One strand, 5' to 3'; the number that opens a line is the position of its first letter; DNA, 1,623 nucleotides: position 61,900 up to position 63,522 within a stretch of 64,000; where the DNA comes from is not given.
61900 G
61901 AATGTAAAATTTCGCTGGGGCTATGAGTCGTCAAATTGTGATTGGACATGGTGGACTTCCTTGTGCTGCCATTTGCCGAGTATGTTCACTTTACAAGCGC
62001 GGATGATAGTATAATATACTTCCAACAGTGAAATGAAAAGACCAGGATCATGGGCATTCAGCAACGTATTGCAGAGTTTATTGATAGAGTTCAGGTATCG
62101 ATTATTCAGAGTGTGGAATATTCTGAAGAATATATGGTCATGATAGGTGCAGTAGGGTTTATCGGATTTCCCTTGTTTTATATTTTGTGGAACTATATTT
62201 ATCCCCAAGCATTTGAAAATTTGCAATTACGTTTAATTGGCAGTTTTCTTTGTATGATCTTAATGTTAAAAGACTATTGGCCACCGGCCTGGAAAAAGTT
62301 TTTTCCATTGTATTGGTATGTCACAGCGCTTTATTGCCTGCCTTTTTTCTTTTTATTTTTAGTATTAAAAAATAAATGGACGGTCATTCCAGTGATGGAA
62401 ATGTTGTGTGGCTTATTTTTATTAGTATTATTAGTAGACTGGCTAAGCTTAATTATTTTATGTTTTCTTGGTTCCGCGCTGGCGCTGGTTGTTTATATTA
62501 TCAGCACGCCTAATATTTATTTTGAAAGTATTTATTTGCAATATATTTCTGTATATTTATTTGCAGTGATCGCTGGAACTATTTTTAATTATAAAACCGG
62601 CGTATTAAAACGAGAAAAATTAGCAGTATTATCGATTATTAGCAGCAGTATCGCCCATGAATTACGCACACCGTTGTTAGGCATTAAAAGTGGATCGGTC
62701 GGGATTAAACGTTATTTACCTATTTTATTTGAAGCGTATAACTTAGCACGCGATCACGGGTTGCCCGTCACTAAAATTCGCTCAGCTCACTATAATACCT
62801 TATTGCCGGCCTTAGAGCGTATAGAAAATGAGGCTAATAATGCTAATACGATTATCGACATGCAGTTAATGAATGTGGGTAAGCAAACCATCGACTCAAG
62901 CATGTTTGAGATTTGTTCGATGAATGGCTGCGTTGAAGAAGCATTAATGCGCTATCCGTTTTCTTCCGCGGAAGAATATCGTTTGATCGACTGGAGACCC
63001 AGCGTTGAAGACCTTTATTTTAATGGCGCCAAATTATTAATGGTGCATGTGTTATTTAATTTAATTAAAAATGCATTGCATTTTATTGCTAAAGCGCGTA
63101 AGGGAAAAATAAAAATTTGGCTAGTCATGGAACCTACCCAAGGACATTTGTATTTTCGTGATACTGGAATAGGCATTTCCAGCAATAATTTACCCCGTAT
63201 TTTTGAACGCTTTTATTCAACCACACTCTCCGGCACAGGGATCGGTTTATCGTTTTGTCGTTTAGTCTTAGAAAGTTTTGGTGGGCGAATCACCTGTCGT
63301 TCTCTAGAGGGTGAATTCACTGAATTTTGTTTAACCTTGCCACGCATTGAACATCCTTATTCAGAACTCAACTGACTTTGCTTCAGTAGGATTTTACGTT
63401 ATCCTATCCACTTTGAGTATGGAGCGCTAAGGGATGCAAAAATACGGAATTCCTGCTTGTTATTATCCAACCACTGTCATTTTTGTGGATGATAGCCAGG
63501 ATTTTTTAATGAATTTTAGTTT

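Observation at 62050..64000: LqsS/LqsR-like (CqsS-type) quorum-sensing sensor-regulator pair at the window edge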

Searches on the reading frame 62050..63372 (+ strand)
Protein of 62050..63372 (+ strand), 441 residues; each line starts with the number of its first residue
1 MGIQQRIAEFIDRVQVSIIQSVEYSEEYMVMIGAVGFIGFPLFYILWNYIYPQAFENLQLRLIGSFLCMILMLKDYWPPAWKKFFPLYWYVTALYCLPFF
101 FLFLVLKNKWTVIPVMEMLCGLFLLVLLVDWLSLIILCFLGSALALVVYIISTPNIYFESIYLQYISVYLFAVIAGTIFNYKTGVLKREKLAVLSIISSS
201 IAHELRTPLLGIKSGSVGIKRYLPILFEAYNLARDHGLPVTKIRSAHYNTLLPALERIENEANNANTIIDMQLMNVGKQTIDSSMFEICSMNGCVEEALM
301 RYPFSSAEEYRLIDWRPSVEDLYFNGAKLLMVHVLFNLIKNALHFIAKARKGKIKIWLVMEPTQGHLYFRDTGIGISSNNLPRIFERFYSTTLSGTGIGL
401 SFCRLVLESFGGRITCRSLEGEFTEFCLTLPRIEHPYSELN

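Call 8: search_solved_structures(query=window:62050-63372:+, max_evalue=1, show_alignments=2)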
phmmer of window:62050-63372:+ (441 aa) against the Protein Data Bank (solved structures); distinct sequences matched with E-value up to 1: 63 (the best 60 are shown).
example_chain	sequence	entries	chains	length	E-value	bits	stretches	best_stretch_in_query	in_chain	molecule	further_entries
9jfj_A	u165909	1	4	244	3.5e-13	52.7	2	331-431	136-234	Sensor histidine kinase ZraS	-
3a0r_A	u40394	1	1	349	2.1e-12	50.2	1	253-422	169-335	Sensor protein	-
6paj_A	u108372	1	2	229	2.7e-12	49.8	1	331-433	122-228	Sensor protein SrrB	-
4gcz_A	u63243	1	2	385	6.8e-12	48.5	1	321-434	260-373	Blue-light photoreceptor, Sensor protein fixL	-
8a3u_A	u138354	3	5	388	1.1e-11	47.8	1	321-433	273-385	Putative Sensory box protein,Sensor protein FixL | Putative Sensory box protein,Putative Sensory box protein,Sensor protein FixL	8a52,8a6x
8a7f_A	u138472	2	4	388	1.1e-11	47.8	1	321-433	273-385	Putative Sensory box protein,Sensor protein FixL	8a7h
3dge_A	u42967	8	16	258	2.2e-11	46.8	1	199-432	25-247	Sensor protein | Histidine kinase | Sensor histidine kinase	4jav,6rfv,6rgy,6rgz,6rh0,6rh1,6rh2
5uht_A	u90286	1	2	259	2.2e-11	46.8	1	199-432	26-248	Sensor histidine kinase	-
2c2a_A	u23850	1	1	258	2.2e-11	46.8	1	199-432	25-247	SENSOR HISTIDINE KINASE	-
4jas_A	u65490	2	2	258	3.3e-11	46.2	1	199-432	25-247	Histidine kinase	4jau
4i5s_A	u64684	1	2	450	5.3e-11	45.5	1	198-432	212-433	Putative histidine kinase CovS; VicK-like protein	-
3sl2_A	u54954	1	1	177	8e-11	44.9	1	320-435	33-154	Sensor histidine kinase yycG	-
6azr_A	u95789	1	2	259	1e-10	44.6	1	248-432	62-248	Sensor histidine kinase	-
6rh7_A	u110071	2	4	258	3.6e-10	42.8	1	260-432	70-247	Sensor histidine kinase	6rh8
9p6i_A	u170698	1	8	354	4e-10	42.6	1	312-432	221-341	histidine kinase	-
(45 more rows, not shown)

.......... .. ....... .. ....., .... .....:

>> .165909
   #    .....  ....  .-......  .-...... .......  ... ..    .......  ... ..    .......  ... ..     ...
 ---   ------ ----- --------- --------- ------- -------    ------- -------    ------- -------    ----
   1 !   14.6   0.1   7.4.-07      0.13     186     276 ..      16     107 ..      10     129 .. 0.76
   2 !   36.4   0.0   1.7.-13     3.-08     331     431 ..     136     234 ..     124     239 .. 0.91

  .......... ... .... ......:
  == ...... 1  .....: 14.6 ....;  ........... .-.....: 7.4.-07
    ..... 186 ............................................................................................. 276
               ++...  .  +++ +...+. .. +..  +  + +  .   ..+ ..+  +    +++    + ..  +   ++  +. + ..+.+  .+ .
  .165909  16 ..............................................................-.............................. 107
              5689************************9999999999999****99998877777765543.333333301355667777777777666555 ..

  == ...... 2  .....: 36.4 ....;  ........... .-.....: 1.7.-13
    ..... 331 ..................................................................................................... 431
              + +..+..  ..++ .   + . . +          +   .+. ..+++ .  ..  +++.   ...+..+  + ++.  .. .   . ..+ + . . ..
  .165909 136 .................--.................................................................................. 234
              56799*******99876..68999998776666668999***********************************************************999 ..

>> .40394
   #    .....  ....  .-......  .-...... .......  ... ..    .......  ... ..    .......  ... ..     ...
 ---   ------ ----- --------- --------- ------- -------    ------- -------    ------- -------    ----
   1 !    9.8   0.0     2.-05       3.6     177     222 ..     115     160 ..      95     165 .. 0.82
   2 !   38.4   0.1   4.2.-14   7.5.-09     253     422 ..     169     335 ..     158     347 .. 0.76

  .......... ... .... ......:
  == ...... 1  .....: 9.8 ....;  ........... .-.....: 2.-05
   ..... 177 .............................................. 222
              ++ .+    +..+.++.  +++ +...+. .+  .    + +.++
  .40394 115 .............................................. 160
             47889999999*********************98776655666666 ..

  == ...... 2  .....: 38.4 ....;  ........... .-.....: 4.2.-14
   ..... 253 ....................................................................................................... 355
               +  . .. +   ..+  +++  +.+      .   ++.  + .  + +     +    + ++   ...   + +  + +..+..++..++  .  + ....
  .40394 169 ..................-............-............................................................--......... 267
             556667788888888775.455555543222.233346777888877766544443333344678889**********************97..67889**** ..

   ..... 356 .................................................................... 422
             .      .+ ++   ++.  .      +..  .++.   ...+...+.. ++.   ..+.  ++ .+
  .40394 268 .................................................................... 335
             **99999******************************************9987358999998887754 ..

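Call 9: search_protein_families(library=pfam, proteins=[window:62050-63372:+], max_evalue=0.1)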
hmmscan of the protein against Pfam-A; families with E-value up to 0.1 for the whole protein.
window:62050-63372:+ (441 aa): 3 families
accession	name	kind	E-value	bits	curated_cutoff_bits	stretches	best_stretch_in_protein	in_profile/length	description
PF02518.31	HATPase_c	-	4.8e-21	75.7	26.4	1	330-432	5-109/111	Histidine kinase-, DNA gyrase B-, and HSP90-like ATPase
PF00512.31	HisKA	-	0.003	18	26.9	1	199-213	7-21/66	His Kinase A (phospho-acceptor) domain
PF19094.5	EMC6_arch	-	0.065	14.1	26.7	1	170-227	13-72/87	EMC6-arch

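Call 10: search_protein_families(library=ncbifam, proteins=[window:62050-63372:+], max_evalue=0.1)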
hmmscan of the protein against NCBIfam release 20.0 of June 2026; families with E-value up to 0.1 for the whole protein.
window:62050-63372:+ (441 aa): 76 families (the best 25 are shown)
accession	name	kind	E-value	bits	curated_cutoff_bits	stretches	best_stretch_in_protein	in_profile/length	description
NF041945.1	LuxN_Vibrio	equivalog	7.4e-31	107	1550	1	249-432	498-681/839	quorum-sensing autoinducer 1 sensor kinase/phosphatase LuxN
NF008468.0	PRK11360.1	equivalog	1.7e-23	82.9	646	1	330-434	506-610/616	two-component system sensor histidine kinase AtoS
NF046044.1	PnpS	equivalog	2.7e-23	82.6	400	1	258-431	213-390/390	two-component system histidine kinase PnpS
NF007688.0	PRK10364.1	equivalog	8.1e-21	74.3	479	2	331-432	352-451/460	two-component system sensor histidine kinase ZraS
NF033092.0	HK_WalK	equivalog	3.4e-19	68.8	725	1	286-431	444-593/594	cell wall metabolism sensor histidine kinase WalK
TIGR02966.1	phoR_proteo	equivalog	1.1e-18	67.3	334.2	1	312-428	212-331/333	phosphate regulon sensor histidine kinase PhoR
NF041735.1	hist_kin_RppB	equivalog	1.2e-18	67.1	400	1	252-431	253-438/438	two-component system sensor histidine kinase RppB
NF008298.1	PRK11086.1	subfamily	6.3e-18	64.5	520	1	330-431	423-524/529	DcuS/MalK family sensor histidine kinase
NF053867.1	SprKinKinDBac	equivalog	7.8e-18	64.2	775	1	258-432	327-497/500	sporulation kinase KinD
NF008312.0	PRK11100.1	equivalog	2.4e-17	62.9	356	1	256-432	295-474/477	two-component system sensor histidine kinase CreC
NF047497.1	HK_LIC_12097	equivalog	3.6e-16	58.9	500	1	247-431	183-365/367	LIC_12097 family sensor histidine kinase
TIGR01386.1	cztS_silS_copS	subfamily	6.4e-16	58.4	292.55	1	325-431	348-457/457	heavy metal sensor histidine kinase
NF008302.0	PRK11091.1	equivalog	6.7e-16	57.6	838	1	199-431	288-504/779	aerobic respiration two-component sensor histidine kinase ArcB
NF041947.1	LuxQ_Vibrio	equivalog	9e-16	56.9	1200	1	265-431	524-695/843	quorum-sensing autoinducer 2 sensor kinase/phosphatase LuxQ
NF047874.1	MASE3_PAS_HK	subfamily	1.3e-15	57.2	560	1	329-432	518-625/655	MASE3 domain-containing sensor histidine kinase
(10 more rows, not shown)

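Call 12: find_encoding_contigs(protein=window:62050-63372:+, flank=10000, max_places=4)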
Protein window:62050-63372:+ (441 aa): no gene with exactly this product is on record in the collection.

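Call 13: find_homologous_proteins(query=window:62050-63372:+)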
Query window:62050-63372:+ (441 aa): 2494 proteins with E <= 0.001 among 8000 candidates; the best 120 are listed.
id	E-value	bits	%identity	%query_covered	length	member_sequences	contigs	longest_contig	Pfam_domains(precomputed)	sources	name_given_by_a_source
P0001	2.5e-176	605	64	96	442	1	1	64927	PF02518.32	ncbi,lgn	-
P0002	1.5e-169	583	62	97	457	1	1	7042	PF02518.32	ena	-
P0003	2.3e-167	576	60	97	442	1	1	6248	PF02518.32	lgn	-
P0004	9.7e-152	524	54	95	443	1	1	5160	PF02518.32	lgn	-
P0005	1.2e-151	524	54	96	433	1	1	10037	PF02518.32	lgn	-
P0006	3.0e-149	516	55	96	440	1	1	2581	PF02518.32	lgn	-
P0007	7.2e-148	511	53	95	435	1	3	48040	PF02518.32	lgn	-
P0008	4.3e-147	509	56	97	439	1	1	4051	PF02518.32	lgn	-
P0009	5.2e-146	505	52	98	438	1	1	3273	PF02518.32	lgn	-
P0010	1.2e-145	504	52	97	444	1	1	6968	PF02518.32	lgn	-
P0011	2.4e-143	497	53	93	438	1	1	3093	PF02518.32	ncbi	ncbi:MAG: HAMP domain-containing sensor histidine kinase [Pseudomonadota bacterium]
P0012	4.7e-143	496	53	95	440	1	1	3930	PF02518.32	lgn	-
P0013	3.9e-135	470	51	94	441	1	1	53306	PF02518.32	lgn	-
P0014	2.3e-134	467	53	94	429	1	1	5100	PF02518.32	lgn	-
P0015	1.1e-133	465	50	95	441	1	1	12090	PF02518.32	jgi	jgi:signal transduction histidine kinase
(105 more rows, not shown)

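Call 18: find_encoding_contigs(protein=P0001, flank=10000, max_places=2)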
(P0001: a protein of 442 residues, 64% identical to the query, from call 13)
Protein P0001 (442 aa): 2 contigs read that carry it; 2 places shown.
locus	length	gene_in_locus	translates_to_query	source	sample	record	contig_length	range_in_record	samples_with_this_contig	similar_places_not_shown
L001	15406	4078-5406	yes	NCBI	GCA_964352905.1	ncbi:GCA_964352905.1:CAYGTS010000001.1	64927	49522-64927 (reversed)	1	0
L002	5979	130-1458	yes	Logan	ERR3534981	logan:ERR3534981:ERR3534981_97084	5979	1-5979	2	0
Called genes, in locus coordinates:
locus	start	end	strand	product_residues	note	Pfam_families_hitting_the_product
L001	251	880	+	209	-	PF13462:Thioredoxin_4 (weak), PF13743:Thioredoxin_5 (faint), PF01323:DSBA (weak)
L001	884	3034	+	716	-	PF00580:UvrD-helicase, PF13245:AAA_19, PF13604:AAA_30 (faint), PF01443:Viral_helicase1 (faint), PF13361:UvrD_C, PF13538:UvrD_C_2, PF21196:PcrA_UvrD_tudor (weak)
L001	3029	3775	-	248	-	PF06790:UPF0259 (weak)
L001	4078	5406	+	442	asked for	PF02518:HATPase_c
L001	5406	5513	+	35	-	-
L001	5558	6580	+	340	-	PF00072:Response_reg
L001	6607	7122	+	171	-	PF04982:TM_HPP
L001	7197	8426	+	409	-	PF00487:FA_desaturase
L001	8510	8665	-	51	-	PF00471:Ribosomal_L33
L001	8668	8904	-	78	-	PF00830:Ribosomal_L28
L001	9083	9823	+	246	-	PF00535:Glycos_transf_2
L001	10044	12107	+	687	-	-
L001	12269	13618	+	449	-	PF04326:SLFN_AlbA_2, PF13749:HATPase_c_4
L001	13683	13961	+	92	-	PF13560:HTH_31, PF12844:HTH_19 (weak), PF01381:HTH_3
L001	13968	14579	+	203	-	PF07804:HipA_C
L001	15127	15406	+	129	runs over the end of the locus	-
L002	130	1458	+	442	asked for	PF02518:HATPase_c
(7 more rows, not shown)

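Call 19: find_encoding_contigs(protein=P0002, flank=10000, max_places=2)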
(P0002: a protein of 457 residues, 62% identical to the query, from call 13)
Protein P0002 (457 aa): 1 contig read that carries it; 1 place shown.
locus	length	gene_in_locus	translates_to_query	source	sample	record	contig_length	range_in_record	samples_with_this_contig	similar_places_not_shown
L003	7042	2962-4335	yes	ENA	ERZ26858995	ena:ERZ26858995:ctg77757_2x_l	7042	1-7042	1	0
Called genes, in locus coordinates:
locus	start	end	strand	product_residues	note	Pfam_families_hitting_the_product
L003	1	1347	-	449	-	?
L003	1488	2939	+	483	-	PF06097:DUF945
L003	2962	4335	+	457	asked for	PF02518:HATPase_c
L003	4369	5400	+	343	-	PF00072:Response_reg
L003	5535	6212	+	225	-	PF20582:UPF0758_N, PF04002:RadC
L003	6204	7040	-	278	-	?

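Call 30: find_related_loci(query=A1, collection=genome_contigs, flank=10000)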
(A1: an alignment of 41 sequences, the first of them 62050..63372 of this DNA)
Query A1 (441 aa) in genome_contigs; peptide patterns used: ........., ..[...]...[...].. (x = any residue, [..] = any of these).
600 stretches matched a pattern (row limit reached: there are more); 556 encode a relative of the query (tblastn E <= 1e-3); the best 80 are kept; 80 distinct loci.
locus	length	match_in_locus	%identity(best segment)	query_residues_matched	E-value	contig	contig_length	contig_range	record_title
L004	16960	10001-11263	70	12-432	0e+0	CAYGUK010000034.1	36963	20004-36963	MAG TPA_asm: uncultured Legionellales bacterium isolate ERP117304_co1_75 genome assembly, contig: NODE_1246_length_36963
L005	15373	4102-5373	64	11-433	2e-167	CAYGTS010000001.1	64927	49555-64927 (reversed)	MAG TPA_asm: uncultured Legionellales bacterium isolate ERP117304_co2_166 genome assembly, contig: NODE_410_length_64927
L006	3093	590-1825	53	20-431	9e-139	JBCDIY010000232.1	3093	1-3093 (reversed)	MAG: Pseudomonadota bacterium isolate P01_H01_bin.22 k141_16651_length_3093_cov_7.0000, whole genome shotgun sequence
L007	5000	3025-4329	48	1-431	3e-133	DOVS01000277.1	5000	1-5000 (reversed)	MAG TPA_asm: Betaproteobacteria bacterium isolate UBA9220 contig_38139, whole genome shotgun sequence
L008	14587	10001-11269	49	9-431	8e-132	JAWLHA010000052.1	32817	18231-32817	MAG: Gammaproteobacteria bacterium isolate 30dZY2.bin.20 NODE_1759_length_32817_cov_10.019439, whole genome shotgun sequ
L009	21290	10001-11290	46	6-431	1e-130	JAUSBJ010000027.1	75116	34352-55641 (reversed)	MAG: Sulfurimicrobium sp. isolate E6_metabat.bin.55 E6_k141_239409, whole genome shotgun sequence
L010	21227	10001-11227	46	25-434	9e-130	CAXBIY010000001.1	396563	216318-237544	MAG TPA_asm: uncultured Gammaproteobacteria bacterium isolate ERR2762135_binner12_Refined_1 genome assembly, contig: ERZ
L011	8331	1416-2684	47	13-431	2e-126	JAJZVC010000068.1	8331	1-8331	MAG: Proteobacteria bacterium isolate SKS4.bin89 NODE_13472_length_8331_cov_3.360678, whole genome shotgun sequence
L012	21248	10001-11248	47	19-433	8e-125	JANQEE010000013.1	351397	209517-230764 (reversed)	MAG: Minwuiaceae bacterium isolate PL23a_bin.115 k99_2577910, whole genome shotgun sequence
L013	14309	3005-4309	47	3-434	4e-124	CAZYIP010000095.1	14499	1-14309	MAG TPA_asm: uncultured Salinisphaerales bacterium isolate SRP187154_co1_78 genome assembly, contig: NODE_5356_length_14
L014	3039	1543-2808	46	14-431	6e-127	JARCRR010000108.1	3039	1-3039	MAG: Gallionella sp. isolate Simpson3 k141_3534, whole genome shotgun sequence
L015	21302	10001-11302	45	3-432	5e-122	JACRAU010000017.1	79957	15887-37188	MAG: Betaproteobacteria bacterium isolate NC_groundwater_1602_Pr3_B-0.1um_64_42 SR-2_scaffold_141_2105035, whole genome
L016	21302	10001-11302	45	2-431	9e-122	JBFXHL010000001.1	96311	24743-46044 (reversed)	MAG: Sulfuricellaceae bacterium isolate CA_2019_TPIn_186 NODE_795_length_96311_cov_4.980776_TPIn, whole genome shotgun s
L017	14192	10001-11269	47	13-431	1e-121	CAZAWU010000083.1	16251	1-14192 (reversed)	MAG TPA_asm: uncultured Burkholderiales bacterium isolate SRP237561_co1_233 genome assembly, contig: NODE_6207_length_16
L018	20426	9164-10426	46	19-436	2e-121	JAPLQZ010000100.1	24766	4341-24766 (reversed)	MAG: Rhodocyclales bacterium isolate LacPavin_0818_WC55_MAG_62_34 LacPavin_0818_WC55_scaffold_441487, whole genome shotg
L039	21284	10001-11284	47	4-433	1e-116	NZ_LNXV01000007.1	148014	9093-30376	Legionella brunensis strain ATCC 43878 Lbru_ctg007, whole genome shotgun sequence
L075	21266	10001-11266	46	5-431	1e-109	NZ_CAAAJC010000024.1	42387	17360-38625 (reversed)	Legionella sp. W10-070, whole genome shotgun sequence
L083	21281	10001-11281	46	5-433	5e-108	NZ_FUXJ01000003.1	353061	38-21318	Legionella maceachernii strain ATCC 35300, whole genome shotgun sequence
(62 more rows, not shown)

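Call 36: search_solved_structures(query=L004:12502-13857:-, max_evalue=0.00001, show_alignments=1)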
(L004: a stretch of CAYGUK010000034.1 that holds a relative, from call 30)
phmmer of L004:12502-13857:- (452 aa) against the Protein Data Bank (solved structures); distinct sequences matched with E-value up to 0.00001: 54.
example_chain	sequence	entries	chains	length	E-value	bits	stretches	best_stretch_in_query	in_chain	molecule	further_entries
3hqt_A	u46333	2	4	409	2.1e-94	319.9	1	24-397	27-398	CAI-1 autoinducer synthase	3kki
2wk8_A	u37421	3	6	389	2.7e-94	319.5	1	24-397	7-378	CAI-1 AUTOINDUCER SYNTHASE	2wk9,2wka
2wk7_A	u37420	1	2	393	2.8e-94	319.4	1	24-397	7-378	CAI-1 AUTOINDUCER SYNTHASE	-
7v58_A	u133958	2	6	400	2.4e-47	164.8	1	54-395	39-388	2-amino-3-ketobutyrate coenzyme A ligase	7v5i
1fc4_A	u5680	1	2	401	3.6e-42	147.8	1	60-396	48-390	2-AMINO-3-KETOBUTYRATE CONENZYME A LIGASE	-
3tqx_A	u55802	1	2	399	7.5e-42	146.7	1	60-402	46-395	2-amino-3-ketobutyrate coenzyme A ligase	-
3a2b_A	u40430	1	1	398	8.1e-42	146.6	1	60-406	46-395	Serine palmitoyltransferase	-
8guh_A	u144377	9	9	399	8.1e-42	146.6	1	60-406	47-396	Serine palmitoyltransferase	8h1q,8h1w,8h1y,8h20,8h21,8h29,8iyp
2w8u_A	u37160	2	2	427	5e-40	140.7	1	59-395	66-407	SERINE PALMITOYLTRANSFERASE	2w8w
2w8t_A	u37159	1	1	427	5e-40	140.7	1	59-395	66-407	SERINE PALMITOYLTRANSFERASE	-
2x8u_A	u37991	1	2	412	6.6e-40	140.3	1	59-394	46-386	SERINE PALMITOYLTRANSFERASE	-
2w8v_A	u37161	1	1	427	6.8e-40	140.2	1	59-395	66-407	SERINE PALMITOYLTRANSFERASE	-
8s1y_A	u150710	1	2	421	9e-40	139.9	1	60-401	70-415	8-amino-7-oxononanoate synthase/2-amino-3-ketobutyrate coenzyme A ligase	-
2jgt_A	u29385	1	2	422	9.2e-40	139.8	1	59-394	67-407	SERINE PALMITOYLTRANSFERASE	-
2w8j_A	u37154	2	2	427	9.3e-40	139.8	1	59-395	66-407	SERINE PALMITOYLTRANSFERASE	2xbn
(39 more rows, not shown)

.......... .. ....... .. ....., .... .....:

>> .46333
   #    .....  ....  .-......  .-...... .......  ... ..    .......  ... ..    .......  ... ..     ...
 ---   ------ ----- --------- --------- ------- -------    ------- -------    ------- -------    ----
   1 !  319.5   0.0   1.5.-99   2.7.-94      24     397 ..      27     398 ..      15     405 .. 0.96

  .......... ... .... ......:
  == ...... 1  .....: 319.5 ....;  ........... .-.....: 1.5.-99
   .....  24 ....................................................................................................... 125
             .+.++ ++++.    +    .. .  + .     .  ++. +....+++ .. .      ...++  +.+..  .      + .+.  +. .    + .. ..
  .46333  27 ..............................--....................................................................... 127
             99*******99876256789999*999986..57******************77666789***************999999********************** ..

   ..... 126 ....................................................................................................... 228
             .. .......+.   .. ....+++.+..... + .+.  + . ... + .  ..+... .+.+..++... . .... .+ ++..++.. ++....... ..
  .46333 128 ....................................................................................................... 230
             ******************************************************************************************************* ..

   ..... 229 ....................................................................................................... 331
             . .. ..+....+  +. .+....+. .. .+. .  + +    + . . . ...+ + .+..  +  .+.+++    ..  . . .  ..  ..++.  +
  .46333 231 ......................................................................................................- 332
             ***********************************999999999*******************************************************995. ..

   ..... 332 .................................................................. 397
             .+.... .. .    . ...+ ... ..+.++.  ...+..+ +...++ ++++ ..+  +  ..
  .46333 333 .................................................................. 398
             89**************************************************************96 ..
